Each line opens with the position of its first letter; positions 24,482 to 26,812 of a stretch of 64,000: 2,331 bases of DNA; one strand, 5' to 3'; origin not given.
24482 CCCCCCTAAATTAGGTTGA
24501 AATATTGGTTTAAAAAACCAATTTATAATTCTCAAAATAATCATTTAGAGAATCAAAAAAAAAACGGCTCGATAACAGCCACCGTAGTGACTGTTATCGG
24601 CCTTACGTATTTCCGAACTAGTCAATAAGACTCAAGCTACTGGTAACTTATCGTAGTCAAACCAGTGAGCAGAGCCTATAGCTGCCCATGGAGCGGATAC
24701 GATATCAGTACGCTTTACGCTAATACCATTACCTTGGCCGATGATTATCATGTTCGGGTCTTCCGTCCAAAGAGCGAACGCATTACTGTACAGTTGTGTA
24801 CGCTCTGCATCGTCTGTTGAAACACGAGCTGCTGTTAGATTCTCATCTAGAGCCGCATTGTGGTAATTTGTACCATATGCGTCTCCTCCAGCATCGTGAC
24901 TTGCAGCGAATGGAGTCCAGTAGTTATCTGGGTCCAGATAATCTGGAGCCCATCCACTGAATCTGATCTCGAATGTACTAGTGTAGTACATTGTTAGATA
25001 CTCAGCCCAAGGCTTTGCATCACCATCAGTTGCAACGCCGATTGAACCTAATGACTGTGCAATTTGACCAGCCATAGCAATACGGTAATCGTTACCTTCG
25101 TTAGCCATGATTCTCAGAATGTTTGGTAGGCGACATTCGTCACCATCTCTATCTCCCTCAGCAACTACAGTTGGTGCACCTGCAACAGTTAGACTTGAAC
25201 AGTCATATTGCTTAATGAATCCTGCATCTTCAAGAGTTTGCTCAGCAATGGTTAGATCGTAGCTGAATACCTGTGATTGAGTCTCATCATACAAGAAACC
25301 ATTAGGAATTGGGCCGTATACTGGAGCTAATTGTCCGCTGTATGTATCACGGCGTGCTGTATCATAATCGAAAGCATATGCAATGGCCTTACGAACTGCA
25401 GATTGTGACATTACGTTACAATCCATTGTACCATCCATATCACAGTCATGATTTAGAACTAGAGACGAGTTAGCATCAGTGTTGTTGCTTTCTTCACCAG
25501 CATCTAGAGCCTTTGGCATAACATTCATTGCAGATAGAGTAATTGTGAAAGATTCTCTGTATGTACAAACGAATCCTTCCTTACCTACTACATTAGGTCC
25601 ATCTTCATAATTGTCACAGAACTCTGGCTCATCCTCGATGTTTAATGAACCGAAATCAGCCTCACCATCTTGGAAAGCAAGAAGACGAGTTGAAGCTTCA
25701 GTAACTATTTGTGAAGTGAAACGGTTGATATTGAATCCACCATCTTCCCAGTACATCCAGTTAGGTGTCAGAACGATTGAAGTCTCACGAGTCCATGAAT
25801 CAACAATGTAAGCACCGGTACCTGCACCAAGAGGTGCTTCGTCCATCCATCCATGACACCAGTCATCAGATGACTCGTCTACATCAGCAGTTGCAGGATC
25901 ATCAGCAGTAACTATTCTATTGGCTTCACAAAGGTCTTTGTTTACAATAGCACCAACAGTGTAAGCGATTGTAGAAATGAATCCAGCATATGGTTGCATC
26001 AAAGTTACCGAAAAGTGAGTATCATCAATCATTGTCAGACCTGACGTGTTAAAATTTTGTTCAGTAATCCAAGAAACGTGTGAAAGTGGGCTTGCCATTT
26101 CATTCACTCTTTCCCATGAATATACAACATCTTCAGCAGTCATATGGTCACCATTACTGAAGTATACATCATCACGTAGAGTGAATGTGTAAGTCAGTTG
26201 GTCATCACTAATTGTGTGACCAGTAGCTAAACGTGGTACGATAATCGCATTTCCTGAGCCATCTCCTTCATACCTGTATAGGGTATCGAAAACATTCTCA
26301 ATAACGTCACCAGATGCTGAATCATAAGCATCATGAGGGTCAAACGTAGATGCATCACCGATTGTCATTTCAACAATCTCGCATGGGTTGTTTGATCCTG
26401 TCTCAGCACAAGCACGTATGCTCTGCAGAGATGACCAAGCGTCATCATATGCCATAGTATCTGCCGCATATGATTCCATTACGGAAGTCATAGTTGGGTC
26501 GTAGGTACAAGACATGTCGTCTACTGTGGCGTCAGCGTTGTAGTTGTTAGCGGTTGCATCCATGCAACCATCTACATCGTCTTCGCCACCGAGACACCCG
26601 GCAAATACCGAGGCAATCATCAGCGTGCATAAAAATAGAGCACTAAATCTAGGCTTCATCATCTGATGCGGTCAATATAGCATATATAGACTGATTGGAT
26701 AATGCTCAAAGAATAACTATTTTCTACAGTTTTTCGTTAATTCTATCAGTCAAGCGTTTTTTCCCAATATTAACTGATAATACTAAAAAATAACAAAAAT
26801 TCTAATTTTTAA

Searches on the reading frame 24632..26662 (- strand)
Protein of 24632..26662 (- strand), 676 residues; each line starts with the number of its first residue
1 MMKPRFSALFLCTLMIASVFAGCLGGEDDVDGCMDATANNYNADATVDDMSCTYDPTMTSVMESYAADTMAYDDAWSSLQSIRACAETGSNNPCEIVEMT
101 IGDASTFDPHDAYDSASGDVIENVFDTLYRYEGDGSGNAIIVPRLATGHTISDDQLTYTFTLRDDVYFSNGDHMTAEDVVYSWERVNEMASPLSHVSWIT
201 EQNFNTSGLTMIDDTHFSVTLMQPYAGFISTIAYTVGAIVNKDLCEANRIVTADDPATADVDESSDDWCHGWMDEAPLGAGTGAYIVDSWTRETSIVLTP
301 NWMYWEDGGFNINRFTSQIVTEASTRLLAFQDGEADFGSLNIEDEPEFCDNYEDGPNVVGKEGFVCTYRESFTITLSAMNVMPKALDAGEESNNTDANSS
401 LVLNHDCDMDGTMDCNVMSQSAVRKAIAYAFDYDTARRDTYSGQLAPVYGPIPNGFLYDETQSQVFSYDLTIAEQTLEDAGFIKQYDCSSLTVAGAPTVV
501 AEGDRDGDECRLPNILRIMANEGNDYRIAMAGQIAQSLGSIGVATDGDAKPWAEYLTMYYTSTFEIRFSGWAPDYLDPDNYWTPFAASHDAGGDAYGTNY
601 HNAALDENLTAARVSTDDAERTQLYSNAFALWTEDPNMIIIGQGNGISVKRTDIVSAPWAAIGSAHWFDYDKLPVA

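Call 3: search_protein_families(library=pfam, proteins=[window:24632-26662:-], max_evalue=0.01)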
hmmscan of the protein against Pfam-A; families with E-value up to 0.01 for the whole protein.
window:24632-26662:- (676 aa): 1 family
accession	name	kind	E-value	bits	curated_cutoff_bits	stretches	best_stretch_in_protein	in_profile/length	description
PF00496.27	SBP_bac_5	-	4.2e-61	207.5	32.4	1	141-590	2-365/368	Bacterial extracellular solute-binding proteins, family 5 Middle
